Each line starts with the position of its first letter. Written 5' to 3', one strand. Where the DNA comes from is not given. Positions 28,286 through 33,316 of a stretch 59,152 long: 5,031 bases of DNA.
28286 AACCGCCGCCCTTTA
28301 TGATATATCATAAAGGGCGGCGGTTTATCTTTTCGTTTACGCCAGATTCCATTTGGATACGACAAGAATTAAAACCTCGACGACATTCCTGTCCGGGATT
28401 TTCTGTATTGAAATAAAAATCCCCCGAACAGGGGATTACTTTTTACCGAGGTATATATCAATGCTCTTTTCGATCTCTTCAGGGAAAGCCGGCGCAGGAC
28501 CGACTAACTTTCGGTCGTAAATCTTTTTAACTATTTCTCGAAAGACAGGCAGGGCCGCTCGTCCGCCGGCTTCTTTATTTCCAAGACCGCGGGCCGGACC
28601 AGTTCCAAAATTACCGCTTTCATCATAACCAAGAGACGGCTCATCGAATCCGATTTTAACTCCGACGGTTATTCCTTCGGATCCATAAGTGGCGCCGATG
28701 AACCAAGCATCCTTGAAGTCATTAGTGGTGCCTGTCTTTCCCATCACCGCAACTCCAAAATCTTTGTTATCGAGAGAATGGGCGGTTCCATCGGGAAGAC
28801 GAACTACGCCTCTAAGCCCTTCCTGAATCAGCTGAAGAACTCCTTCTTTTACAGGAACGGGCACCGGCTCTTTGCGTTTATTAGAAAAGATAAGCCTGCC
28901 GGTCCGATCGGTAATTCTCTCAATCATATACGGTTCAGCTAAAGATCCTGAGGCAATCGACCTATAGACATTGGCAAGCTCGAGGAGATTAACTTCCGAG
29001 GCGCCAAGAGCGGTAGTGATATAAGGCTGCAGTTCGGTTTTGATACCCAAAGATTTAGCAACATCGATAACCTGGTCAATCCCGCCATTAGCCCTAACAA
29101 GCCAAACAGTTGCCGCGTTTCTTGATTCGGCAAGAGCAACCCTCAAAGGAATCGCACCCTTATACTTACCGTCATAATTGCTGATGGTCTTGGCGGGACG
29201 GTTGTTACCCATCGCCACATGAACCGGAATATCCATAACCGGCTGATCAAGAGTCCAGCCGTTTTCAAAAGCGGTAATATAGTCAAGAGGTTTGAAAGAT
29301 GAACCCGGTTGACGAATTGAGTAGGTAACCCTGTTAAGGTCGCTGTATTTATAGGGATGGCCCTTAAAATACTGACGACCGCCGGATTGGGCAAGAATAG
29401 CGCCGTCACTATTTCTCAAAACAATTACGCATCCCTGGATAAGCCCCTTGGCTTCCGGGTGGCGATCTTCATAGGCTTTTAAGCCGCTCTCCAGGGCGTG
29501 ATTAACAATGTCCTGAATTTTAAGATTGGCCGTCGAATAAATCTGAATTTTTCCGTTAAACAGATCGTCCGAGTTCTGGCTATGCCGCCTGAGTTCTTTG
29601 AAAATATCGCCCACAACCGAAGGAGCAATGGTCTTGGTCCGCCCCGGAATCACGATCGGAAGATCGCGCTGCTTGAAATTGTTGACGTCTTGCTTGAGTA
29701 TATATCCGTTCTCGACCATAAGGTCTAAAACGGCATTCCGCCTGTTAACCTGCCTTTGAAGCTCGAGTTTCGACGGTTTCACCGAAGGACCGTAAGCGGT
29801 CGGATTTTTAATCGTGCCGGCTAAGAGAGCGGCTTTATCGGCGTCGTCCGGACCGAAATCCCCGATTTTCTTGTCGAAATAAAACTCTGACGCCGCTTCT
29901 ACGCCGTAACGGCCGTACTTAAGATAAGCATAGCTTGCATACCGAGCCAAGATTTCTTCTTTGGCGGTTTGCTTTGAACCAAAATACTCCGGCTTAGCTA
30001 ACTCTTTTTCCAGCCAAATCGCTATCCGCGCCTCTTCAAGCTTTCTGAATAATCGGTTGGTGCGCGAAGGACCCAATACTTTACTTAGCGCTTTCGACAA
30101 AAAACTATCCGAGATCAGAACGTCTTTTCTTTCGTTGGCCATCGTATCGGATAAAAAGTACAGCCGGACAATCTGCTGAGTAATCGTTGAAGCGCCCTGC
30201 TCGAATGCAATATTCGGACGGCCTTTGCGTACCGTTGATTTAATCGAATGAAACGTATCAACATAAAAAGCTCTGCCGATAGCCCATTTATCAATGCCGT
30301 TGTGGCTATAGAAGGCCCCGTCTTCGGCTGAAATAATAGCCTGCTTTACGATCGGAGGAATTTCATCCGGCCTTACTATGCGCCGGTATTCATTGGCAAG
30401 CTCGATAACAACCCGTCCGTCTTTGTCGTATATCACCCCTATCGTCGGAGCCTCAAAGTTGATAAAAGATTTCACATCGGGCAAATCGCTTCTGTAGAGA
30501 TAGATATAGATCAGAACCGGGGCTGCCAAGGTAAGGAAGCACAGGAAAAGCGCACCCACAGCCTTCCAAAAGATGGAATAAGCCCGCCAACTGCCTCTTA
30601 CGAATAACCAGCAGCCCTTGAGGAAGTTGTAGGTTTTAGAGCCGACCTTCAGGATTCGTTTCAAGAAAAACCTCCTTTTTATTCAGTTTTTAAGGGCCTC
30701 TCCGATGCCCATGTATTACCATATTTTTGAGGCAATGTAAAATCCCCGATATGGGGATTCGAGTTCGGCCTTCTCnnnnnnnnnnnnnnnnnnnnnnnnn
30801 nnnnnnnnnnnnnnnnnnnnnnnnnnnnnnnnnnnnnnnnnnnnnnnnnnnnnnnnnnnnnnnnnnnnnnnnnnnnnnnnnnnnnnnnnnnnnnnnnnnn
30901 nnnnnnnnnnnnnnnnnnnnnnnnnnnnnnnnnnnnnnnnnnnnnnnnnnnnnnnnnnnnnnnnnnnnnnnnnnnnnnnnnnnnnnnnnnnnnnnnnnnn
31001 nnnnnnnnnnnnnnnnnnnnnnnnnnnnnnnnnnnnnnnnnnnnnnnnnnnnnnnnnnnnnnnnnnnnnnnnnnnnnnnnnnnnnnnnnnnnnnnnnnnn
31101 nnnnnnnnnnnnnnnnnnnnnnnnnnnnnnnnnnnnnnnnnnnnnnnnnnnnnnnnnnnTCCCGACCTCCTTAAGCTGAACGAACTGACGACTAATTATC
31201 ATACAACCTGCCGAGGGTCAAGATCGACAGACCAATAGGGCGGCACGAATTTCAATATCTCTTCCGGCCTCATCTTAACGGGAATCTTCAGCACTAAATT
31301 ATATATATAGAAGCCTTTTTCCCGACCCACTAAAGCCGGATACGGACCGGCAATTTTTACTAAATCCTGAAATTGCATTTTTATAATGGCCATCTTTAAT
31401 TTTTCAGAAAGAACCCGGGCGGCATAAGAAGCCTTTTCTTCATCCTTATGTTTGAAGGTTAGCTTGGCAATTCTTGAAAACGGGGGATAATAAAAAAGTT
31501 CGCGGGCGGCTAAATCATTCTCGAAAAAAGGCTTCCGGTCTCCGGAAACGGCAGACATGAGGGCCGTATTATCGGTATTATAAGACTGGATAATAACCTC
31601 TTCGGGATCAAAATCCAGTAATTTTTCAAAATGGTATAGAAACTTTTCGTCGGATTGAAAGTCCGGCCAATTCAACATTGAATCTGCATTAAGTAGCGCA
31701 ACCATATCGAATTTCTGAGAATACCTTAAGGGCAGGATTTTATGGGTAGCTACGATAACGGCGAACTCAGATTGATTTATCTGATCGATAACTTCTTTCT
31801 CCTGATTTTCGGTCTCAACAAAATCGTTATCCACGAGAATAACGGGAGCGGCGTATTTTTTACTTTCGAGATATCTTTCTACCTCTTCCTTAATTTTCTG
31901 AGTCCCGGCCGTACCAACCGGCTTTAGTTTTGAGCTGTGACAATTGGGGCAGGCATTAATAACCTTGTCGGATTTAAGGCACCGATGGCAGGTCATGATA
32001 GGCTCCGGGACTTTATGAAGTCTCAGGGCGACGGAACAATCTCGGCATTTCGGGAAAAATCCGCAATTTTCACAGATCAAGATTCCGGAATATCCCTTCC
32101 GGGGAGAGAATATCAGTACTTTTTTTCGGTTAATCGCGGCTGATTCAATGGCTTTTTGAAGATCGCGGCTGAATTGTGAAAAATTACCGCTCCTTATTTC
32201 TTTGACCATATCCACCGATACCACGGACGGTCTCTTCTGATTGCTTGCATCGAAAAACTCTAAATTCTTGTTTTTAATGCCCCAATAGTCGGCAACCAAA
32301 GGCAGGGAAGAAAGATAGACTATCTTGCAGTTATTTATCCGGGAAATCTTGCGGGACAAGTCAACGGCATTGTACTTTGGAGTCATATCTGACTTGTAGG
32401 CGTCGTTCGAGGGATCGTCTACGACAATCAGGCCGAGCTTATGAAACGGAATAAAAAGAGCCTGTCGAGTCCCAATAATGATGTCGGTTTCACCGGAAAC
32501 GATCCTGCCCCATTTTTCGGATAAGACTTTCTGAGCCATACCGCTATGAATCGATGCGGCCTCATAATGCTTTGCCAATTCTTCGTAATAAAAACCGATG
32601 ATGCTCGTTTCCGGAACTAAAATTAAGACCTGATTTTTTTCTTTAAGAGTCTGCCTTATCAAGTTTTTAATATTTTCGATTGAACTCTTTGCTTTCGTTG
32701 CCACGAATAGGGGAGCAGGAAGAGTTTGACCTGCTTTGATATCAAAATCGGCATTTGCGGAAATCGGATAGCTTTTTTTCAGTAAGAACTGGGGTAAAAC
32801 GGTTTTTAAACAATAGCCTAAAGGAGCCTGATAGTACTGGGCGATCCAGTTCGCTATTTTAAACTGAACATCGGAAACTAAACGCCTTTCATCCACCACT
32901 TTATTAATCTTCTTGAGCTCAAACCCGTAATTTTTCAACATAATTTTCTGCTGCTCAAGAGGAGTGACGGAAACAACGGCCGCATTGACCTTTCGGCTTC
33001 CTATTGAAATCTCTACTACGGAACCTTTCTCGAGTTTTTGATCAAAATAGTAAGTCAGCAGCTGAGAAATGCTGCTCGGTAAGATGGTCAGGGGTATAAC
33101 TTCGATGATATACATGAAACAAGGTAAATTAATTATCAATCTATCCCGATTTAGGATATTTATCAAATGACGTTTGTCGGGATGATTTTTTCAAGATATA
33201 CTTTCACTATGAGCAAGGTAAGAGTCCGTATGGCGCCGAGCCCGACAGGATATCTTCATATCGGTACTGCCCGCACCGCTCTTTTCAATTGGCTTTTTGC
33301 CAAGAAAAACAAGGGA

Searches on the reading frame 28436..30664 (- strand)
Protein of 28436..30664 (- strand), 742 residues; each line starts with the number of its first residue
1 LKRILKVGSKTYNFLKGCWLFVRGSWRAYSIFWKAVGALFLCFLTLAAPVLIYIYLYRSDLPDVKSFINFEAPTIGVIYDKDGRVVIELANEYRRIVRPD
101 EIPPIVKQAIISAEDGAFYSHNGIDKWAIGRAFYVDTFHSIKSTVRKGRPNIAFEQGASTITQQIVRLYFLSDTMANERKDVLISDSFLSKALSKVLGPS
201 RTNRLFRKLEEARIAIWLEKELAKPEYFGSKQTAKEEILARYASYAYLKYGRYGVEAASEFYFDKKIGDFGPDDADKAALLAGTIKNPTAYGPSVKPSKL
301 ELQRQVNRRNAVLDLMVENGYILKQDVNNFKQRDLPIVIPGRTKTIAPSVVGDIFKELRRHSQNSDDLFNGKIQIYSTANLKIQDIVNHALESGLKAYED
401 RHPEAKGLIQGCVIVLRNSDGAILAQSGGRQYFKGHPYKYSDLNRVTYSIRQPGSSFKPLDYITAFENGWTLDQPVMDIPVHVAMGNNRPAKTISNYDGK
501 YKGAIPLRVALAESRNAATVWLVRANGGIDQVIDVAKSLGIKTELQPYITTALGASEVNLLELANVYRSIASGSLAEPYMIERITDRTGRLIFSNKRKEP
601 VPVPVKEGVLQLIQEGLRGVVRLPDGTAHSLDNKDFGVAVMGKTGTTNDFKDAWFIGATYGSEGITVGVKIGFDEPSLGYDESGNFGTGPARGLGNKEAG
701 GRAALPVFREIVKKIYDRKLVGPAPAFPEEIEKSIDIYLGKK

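Call 14: search_protein_families(library=pfam, proteins=[window:28436-30664:-])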
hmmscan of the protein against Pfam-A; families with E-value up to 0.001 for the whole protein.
window:28436-30664:- (742 aa): 2 families
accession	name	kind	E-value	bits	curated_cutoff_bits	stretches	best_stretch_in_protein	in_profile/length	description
PF00912.28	Transgly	-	2.1e-35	122.2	27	1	84-316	3-177/178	Transglycosylase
PF00905.27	Transpeptidase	-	5.4e-25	88.6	22.1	1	411-660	1-266/299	Penicillin binding protein transpeptidase domain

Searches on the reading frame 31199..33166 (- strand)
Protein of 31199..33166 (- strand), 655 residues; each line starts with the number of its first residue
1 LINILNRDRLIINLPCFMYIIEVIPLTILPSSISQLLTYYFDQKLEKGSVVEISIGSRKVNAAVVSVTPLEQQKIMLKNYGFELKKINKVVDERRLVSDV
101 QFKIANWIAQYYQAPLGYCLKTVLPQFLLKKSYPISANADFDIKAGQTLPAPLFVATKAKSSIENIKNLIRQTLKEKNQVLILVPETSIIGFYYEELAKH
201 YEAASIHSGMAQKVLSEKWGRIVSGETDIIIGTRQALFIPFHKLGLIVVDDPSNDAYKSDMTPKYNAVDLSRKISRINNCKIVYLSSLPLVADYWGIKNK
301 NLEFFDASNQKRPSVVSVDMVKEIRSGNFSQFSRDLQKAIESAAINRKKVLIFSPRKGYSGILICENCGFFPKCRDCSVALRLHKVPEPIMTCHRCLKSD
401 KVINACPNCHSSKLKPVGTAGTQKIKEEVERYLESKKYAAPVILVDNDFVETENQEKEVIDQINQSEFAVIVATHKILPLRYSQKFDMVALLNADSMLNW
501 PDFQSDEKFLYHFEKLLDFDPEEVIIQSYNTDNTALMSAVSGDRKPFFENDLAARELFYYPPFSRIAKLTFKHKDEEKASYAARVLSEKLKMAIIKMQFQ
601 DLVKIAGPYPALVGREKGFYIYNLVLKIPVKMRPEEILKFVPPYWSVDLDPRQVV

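Call 79: search_protein_families(library=pfam, proteins=[window:31199-33166:-], max_evalue=0.001)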
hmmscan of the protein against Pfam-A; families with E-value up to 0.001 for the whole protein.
window:31199-33166:- (655 aa): 4 families
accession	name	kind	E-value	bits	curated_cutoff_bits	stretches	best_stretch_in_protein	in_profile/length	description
PF17764.6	PriA_3primeBD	-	2.9e-15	56.3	22.7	1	28-125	3-96/96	3'DNA-binding domain (3'BD)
PF18074.6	PriA_C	-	4.5e-11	43.8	26.9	1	562-651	1-95/95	Primosomal protein N C-terminal domain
PF00270.35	DEAD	-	1.4e-05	25.3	26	1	171-251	40-125/167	DEAD/DEAH box helicase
PF00271.37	Helicase_C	-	5.2e-05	23.9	23.5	0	165-234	5-73/110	Helicase conserved C-terminal domain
